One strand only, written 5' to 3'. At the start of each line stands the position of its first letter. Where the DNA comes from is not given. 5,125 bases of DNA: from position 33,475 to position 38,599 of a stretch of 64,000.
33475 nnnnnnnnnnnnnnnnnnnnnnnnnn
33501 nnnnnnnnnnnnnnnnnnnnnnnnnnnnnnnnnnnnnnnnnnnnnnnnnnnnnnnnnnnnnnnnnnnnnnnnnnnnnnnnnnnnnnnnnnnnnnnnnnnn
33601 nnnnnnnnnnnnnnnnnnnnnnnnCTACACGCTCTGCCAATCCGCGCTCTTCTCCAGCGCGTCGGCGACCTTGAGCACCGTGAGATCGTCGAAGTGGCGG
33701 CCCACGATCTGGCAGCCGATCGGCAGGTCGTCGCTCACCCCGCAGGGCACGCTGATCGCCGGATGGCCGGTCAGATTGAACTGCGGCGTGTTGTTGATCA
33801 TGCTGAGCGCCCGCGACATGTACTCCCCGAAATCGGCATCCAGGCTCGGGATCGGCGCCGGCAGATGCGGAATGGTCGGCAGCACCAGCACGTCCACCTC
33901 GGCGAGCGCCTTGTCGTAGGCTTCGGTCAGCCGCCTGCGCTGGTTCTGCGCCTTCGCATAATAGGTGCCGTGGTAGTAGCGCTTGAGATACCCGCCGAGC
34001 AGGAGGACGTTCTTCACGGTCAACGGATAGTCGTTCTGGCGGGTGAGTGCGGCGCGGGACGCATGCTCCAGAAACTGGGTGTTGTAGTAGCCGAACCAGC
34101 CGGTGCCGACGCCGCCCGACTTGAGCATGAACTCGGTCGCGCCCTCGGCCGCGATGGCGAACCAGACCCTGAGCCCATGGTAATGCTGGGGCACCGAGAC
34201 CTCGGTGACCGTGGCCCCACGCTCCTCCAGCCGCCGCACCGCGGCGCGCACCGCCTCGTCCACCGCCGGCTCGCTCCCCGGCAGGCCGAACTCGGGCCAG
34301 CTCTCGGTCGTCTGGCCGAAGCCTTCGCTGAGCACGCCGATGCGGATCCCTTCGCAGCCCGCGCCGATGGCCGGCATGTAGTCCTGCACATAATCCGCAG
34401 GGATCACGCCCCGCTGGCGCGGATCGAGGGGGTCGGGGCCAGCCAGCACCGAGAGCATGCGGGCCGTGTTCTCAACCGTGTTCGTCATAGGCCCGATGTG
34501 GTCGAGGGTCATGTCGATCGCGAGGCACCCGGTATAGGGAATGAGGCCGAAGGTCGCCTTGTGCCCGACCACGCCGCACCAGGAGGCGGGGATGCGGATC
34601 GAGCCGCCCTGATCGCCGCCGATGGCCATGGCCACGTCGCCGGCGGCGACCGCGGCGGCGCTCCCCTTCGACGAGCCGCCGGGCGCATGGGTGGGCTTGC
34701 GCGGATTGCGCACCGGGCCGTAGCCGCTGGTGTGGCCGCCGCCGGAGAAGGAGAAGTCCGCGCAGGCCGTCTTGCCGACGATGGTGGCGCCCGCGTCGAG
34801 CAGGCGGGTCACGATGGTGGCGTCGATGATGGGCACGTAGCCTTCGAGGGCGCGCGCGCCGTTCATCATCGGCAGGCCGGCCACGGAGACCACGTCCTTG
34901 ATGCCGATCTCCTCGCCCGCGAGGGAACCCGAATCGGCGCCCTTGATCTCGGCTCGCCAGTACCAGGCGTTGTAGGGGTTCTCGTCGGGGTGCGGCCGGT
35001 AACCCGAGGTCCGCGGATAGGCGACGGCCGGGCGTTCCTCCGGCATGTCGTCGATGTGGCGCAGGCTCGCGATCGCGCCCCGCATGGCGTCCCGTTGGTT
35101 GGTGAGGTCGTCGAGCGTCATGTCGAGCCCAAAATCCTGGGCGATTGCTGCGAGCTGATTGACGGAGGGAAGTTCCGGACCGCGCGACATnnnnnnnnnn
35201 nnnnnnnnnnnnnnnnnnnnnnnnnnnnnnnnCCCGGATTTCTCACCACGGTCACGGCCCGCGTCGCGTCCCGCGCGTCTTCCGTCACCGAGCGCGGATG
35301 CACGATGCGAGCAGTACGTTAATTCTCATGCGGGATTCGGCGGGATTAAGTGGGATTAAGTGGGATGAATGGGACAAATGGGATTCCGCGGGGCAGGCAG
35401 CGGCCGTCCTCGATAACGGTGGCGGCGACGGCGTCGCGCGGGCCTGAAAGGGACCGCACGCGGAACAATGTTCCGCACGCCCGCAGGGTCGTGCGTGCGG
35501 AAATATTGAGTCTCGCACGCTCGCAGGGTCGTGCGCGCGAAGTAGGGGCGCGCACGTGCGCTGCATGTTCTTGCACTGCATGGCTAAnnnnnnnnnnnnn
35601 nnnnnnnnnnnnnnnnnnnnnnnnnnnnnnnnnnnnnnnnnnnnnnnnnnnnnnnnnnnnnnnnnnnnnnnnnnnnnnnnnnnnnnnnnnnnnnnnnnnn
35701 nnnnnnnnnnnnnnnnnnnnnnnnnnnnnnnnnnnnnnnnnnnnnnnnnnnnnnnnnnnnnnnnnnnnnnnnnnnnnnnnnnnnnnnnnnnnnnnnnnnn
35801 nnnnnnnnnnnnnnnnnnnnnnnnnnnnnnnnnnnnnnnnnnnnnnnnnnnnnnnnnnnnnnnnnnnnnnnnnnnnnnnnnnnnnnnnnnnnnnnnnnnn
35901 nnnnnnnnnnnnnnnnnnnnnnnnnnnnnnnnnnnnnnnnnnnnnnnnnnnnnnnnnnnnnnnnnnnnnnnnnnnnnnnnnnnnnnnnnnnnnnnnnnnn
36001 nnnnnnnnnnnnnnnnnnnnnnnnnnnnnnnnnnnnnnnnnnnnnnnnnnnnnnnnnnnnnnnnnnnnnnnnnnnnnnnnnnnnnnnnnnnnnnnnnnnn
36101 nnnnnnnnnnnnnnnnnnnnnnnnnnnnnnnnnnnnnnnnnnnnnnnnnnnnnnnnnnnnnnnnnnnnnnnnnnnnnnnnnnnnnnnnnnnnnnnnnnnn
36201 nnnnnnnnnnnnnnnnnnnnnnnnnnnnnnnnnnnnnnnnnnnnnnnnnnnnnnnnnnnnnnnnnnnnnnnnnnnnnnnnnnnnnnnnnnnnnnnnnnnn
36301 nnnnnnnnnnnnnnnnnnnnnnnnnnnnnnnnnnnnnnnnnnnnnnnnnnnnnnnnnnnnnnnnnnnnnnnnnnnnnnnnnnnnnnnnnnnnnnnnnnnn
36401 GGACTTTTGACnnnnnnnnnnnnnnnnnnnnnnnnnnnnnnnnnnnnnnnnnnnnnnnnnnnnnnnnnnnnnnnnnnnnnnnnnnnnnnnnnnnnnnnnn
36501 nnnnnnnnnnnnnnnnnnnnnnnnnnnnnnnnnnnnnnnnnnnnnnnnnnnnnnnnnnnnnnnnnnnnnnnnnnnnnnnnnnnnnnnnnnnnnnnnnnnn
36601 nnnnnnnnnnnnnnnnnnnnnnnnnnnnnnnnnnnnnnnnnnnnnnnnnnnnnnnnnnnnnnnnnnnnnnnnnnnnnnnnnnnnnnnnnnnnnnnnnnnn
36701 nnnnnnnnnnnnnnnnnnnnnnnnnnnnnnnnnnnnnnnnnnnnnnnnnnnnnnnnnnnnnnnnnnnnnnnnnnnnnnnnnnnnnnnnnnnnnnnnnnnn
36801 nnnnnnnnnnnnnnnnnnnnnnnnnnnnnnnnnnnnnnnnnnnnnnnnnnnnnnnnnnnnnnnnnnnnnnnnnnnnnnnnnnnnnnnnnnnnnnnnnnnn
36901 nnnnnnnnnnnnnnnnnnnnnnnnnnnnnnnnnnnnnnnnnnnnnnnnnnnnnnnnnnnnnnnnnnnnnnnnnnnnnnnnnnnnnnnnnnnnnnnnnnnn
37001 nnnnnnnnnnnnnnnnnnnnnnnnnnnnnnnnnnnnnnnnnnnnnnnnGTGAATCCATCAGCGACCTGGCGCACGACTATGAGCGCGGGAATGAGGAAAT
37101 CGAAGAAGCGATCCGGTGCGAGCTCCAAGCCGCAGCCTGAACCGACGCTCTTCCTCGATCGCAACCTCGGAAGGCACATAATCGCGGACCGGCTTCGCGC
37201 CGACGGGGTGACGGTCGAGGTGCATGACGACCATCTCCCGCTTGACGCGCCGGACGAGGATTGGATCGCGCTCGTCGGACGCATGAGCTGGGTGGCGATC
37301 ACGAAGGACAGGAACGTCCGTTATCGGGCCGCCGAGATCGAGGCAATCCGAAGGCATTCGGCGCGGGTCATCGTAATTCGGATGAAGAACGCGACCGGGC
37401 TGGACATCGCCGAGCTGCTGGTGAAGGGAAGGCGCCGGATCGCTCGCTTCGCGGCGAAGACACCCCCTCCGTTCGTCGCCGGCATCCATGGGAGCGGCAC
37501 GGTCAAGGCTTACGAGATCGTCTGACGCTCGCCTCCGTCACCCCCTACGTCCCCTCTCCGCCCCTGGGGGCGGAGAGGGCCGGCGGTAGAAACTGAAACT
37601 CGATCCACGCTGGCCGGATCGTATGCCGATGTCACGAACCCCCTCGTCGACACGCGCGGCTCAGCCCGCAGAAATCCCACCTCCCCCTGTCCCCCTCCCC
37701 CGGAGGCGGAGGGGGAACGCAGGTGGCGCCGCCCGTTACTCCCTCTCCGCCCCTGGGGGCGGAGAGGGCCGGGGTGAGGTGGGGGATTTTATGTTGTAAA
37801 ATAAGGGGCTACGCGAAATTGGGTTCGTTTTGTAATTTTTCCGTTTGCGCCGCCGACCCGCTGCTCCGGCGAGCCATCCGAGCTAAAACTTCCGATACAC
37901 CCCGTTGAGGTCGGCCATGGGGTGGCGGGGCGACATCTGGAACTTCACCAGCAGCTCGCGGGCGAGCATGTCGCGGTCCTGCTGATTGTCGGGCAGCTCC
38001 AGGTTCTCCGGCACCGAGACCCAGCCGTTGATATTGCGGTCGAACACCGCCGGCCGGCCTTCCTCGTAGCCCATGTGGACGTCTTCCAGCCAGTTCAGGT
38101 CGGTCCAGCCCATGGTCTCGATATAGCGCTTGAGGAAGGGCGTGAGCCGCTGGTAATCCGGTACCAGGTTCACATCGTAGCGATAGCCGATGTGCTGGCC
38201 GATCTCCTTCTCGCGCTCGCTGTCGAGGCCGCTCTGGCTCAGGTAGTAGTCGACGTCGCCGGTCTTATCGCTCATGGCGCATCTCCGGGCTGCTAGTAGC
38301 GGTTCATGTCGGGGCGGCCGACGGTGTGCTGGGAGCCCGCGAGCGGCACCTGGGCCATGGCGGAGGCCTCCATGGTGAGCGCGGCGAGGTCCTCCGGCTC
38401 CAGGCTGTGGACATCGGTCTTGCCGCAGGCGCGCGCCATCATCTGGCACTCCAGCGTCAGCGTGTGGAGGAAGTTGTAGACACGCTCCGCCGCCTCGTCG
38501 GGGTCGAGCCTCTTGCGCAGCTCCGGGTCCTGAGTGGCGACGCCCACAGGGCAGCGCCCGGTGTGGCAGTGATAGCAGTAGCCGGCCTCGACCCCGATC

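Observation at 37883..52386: Bidirectional ~14.5-kb locus coupling a DMFase-type amidohydrolase and a polyamine-type importer to an N-methylglutamate-pathway-like module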

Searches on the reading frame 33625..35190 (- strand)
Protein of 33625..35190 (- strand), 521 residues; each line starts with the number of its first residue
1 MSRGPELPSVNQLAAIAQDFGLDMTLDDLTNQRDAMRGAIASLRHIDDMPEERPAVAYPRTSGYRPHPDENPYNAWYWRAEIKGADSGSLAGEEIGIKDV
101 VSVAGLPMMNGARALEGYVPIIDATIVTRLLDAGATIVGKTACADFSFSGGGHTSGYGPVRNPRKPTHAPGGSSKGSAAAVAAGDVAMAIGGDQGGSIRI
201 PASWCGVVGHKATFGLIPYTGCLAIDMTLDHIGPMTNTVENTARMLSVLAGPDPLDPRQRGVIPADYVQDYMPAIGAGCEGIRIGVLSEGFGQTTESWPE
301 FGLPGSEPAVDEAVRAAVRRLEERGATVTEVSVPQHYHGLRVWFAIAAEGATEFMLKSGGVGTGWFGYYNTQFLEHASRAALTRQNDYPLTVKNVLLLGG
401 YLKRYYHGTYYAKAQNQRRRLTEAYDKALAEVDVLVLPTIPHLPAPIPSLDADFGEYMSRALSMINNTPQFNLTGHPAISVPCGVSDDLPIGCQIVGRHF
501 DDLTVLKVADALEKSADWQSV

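Call 36: search_protein_families(library=pfam, proteins=[window:33625-35190:-], max_evalue=0.0001)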
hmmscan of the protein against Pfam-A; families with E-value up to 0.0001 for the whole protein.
window:33625-35190:- (521 aa): 1 family
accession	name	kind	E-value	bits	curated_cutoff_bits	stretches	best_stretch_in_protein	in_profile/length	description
PF01425.27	Amidase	-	7.2e-97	325.7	27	1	77-506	34-445/445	Amidase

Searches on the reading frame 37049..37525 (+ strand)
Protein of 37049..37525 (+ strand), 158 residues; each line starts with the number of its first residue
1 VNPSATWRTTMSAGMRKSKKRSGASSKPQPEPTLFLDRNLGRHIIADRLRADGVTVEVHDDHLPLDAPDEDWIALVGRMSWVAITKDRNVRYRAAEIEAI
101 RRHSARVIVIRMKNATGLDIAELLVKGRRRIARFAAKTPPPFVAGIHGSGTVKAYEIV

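Call 36: search_protein_families(library=pfam, proteins=[window:37049-37525:+], max_evalue=0.0001)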
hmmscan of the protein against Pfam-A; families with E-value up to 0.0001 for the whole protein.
window:37049-37525:+ (158 aa): 1 family
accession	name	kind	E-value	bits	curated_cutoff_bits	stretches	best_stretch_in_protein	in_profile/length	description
PF18478.7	PIN_10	-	7.8e-20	71.2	26.2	1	32-110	1-82/84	PIN like domain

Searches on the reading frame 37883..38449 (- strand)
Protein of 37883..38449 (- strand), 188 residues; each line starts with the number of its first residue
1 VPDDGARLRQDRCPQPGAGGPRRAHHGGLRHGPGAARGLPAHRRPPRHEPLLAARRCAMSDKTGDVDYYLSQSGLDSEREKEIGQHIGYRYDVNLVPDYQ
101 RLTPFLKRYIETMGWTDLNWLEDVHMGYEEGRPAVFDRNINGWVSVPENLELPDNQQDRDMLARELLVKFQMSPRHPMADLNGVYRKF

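Call 4: search_protein_families(library=pfam, proteins=[window:37883-38449:-], max_evalue=0.01)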
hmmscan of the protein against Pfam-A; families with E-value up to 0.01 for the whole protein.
window:37883-38449:- (188 aa): 0 families

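Call 6: search_protein_families(library=ncbifam, proteins=[window:37883-38449:-], max_evalue=0.001)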
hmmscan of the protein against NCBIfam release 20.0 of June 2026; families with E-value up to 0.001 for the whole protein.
window:37883-38449:- (188 aa): 0 families
